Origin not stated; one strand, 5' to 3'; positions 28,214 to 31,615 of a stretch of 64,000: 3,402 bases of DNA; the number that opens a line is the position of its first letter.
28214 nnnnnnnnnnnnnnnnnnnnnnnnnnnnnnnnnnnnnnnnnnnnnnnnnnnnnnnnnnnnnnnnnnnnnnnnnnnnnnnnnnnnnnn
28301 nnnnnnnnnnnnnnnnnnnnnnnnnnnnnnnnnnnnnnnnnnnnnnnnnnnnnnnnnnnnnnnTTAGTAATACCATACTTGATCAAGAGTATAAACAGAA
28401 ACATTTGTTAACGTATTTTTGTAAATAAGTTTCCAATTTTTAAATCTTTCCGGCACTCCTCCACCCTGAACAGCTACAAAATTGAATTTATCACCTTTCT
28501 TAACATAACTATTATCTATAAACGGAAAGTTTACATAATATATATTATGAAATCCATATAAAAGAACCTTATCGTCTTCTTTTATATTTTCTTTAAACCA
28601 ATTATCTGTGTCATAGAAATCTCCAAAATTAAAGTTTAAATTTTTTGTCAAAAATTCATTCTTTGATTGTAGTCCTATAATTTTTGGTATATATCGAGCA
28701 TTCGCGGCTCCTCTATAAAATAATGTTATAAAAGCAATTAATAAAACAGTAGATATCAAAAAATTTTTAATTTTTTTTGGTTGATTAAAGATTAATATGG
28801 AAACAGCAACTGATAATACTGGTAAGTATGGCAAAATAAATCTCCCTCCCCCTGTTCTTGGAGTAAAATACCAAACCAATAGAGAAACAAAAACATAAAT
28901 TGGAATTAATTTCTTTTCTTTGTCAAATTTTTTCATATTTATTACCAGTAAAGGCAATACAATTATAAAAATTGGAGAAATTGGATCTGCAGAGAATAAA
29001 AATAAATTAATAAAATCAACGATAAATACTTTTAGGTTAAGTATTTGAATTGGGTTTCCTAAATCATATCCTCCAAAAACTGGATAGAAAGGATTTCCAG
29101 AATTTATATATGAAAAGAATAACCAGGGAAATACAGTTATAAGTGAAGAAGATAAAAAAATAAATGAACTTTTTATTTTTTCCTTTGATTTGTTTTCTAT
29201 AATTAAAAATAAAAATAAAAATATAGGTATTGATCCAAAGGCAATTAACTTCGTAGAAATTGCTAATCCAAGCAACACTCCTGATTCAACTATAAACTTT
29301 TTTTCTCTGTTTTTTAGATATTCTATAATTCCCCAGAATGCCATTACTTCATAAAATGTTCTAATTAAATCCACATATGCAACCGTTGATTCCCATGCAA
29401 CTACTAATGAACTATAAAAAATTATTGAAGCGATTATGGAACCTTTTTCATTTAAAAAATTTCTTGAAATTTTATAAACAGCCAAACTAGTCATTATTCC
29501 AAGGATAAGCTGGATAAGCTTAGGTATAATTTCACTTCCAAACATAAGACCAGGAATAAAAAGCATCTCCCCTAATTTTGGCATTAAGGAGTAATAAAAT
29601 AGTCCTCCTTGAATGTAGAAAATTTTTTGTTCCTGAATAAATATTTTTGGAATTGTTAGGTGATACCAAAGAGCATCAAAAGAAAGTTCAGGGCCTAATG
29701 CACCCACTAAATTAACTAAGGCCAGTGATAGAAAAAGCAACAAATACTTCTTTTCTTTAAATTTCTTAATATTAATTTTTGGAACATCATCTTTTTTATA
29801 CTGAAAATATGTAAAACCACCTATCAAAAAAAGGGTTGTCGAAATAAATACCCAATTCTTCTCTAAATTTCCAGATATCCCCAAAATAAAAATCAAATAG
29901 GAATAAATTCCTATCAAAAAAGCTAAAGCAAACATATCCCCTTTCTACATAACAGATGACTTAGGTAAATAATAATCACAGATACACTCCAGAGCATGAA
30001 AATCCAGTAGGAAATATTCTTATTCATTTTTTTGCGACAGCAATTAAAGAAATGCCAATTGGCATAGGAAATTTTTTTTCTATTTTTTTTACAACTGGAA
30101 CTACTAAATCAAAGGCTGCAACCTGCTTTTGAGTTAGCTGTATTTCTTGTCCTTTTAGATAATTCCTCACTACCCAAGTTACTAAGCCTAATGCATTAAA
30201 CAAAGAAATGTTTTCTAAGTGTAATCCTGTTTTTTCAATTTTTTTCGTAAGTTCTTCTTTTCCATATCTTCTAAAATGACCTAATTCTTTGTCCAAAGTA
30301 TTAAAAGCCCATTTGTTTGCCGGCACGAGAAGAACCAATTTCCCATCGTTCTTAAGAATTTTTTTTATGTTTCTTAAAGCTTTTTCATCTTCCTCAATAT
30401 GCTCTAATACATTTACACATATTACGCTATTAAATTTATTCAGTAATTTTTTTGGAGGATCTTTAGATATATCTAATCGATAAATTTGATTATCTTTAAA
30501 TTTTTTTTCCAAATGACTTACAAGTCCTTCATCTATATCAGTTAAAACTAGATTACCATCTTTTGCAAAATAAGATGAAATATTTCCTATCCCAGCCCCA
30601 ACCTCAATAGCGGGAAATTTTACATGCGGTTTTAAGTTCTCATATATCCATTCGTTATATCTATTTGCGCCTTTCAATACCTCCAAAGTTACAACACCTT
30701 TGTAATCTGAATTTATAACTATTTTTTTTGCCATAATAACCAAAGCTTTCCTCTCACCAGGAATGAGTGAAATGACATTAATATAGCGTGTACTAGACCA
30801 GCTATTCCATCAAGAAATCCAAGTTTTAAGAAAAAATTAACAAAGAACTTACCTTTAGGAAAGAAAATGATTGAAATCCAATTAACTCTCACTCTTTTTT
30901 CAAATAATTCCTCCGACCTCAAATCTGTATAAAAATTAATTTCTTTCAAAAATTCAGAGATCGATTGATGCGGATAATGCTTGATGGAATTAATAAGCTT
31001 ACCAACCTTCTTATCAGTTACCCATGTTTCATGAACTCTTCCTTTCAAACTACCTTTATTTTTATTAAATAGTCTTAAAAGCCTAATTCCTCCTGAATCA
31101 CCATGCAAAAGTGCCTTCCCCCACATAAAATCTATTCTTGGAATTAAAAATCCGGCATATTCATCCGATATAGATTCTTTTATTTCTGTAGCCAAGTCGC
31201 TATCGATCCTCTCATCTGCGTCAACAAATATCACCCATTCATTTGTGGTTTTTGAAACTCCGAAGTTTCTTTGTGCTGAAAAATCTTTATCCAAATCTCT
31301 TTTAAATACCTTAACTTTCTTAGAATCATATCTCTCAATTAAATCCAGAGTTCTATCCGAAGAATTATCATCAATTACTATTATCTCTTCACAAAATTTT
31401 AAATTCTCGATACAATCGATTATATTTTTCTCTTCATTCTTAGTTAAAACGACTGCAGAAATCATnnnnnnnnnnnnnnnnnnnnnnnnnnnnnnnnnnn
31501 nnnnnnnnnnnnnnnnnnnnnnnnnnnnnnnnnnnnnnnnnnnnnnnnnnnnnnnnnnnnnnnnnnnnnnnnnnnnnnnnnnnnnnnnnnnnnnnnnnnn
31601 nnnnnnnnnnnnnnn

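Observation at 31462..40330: Two giant GT2-polytopic membrane fusion proteins (732 and 845 aa) suggesting synthase-type processive or coupled glycosyl transfer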

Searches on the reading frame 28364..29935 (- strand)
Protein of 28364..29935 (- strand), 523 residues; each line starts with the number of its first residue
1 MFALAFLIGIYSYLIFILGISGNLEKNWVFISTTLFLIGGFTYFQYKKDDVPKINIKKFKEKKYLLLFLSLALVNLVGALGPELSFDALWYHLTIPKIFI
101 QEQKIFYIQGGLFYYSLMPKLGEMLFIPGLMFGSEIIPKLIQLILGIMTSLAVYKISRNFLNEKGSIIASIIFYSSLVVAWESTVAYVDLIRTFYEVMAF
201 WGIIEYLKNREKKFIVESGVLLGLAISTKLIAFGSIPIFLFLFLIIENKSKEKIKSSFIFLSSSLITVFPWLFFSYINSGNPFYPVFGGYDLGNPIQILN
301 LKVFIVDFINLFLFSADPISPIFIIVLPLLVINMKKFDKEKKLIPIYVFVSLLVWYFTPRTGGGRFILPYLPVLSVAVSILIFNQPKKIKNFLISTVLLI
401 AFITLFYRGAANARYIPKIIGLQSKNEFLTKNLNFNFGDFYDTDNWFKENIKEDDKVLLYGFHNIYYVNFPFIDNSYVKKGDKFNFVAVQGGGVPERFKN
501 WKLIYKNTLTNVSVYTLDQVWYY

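Call 4: search_protein_families(library=pfam, proteins=[window:28364-29935:-], max_evalue=0.01)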
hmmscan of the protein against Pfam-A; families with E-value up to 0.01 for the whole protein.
window:28364-29935:- (523 aa): 2 families
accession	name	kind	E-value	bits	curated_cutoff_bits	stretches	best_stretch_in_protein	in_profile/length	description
PF13231.12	PMT_2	-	9.8e-11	42.6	26.1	1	140-269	26-155/160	Dolichyl-phosphate-mannose-protein mannosyltransferase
PF09594.16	GT87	-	0.0015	18.8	25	1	146-275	31-148/237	Glycosyltransferase family 87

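Call 5: search_protein_families(library=ncbifam, proteins=[window:28364-29935:-], max_evalue=0.01)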
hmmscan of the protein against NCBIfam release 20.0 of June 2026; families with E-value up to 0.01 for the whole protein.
window:28364-29935:- (523 aa): 4 families
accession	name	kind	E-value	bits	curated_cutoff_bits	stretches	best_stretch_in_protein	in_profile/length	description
NF047510.1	LIC_10190_fam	subfamily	6.7e-09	35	100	1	143-286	175-313/424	LIC_10190 family membrane protein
NF047440.1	LA3751_2_3_fam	subfamily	4.2e-07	29.1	200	1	130-408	94-378/460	LA_3751/LA_3752 family putative glycosyltransferase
NF009784.2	PRK13279.1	equivalog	1.2e-05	24.1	567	1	131-273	75-224/539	lipid IV(A) 4-amino-4-deoxy-L-arabinosyltransferase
TIGR03663.1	TIGR03663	subfamily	7.7e-05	21.9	126.25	1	133-254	68-190/435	flippase activity-associated protein Agl23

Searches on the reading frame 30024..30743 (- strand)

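Call 35: search_protein_families(library=pfam, proteins=[window:30024-30743:-], max_evalue=0.001)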
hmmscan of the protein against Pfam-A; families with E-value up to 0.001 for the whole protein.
window:30024-30743:- (239 aa): 5 families
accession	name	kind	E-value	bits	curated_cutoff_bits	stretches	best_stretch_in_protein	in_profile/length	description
PF08242.18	Methyltransf_12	-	3.7e-14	53.7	30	1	46-136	1-98/98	Methyltransferase domain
PF08241.18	Methyltransf_11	-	8.4e-13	49.2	21.2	1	47-138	2-95/95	Methyltransferase domain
PF13489.12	Methyltransf_23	-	1.3e-10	41.7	27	1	46-175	27-160/164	Methyltransferase domain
PF13649.12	Methyltransf_25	-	3.4e-10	40.9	27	1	46-134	2-97/97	Methyltransferase domain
PF13847.12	Methyltransf_31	-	2.3e-08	34.3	27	1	45-142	7-113/145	Methyltransferase domain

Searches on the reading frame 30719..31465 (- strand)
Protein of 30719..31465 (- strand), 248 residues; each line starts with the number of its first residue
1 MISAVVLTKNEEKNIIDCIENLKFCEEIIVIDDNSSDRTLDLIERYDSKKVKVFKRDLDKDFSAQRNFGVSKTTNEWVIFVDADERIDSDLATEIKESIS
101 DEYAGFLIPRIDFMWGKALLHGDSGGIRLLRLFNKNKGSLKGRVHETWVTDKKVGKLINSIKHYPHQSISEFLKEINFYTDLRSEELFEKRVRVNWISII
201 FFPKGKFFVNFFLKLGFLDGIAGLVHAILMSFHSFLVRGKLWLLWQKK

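Call 4: search_protein_families(library=pfam, proteins=[window:30719-31465:-], max_evalue=0.01)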
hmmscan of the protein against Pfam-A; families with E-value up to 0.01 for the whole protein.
window:30719-31465:- (248 aa): 3 families
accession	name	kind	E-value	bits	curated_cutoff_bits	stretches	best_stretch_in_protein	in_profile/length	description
PF00535.33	Glycos_transf_2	-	4e-21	76.1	23.3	1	3-113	1-118/168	Glycosyl transferase family 2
PF10111.15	Glyco_tranf_2_2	-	1.5e-07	31.6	27.3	1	5-91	3-98/276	Glycosyltransferase like family 2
PF13704.12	Glyco_tranf_2_4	-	2.5e-07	31.5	27.5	1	16-90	11-87/98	Glycosyl transferase family 2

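Call 5: search_protein_families(library=ncbifam, proteins=[window:30719-31465:-], max_evalue=0.01)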
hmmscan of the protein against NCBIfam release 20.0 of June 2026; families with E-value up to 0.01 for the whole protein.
window:30719-31465:- (248 aa): 14 families
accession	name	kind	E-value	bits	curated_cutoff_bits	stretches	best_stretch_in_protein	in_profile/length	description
TIGR04195.1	S_glycosyl_SunS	equivalog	1.1e-12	47.6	350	1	2-88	59-144/421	SunS family peptide S-glycosyltransferase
TIGR04283.1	glyco_like_mftF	equivalog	1.2e-11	44.6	182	1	2-104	1-104/221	TIGR04283 family arsenosugar biosynthesis glycosyltransferase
NF007482.0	PRK10073.1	equivalog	4.9e-09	35.6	423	1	2-92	8-103/334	glycosyltransferase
TIGR03965.1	mycofact_glyco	equivalog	9.9e-09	34.6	280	1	3-85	77-165/467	mycofactocin biosynthesis glycosyltransferase MftF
TIGR03937.1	PgaC_IcaA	equivalog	3.5e-06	26.2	422.3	1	1-92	46-143/407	poly-beta-1,6-N-acetyl-D-glucosamine synthase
NF038302.1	EPS_HpsE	equivalog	5.4e-06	25.6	300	1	21-91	29-103/307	hormogonium polysaccharide biosynthesis glycosyltransferase HpsE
NF047683.1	TeichurnBiosyTuaG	equivalog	7.5e-06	25.8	400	1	14-90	23-102/252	teichuronic acid biosynthesis protein TuaG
NF041875.1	EPS_EpsD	equivalog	6.1e-05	22.6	370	1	27-92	32-97/325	exopolysaccharide biosynthesis glycosyltransferase EpsD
NF045692.1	OglycostaseCruG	equivalog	9.1e-05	21.5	600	1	2-97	43-150/386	2'-O-glycosyltransferase CruG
NF038299.1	EPS_HpsN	equivalog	0.0001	21.4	425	1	2-92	3-99/317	hormogonium polysaccharide biosynthesis glycosyltransferase HpsN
NF050050.1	ProtGlycPglI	equivalog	0.00014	21.4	500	1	15-100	20-109/306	GalNAc(5)-diNAcBac-PP-undecaprenol beta-1,3-glucosyltransferase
TIGR04182.1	glyco_TIGR04182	equivalog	0.00023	20.7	325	1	4-104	4-102/293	S-layer glycoprotein N-glycosyltransferase AglJ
NF047588.1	GlcsyltransPgfSStrep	equivalog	0.003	16.8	500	1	14-94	22-105/308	glycosyltransferase PgfS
NF053739.1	GlytfEpsEBac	equivalog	0.0052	15.8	450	1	26-85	31-93/265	glycosyltransferase EpsE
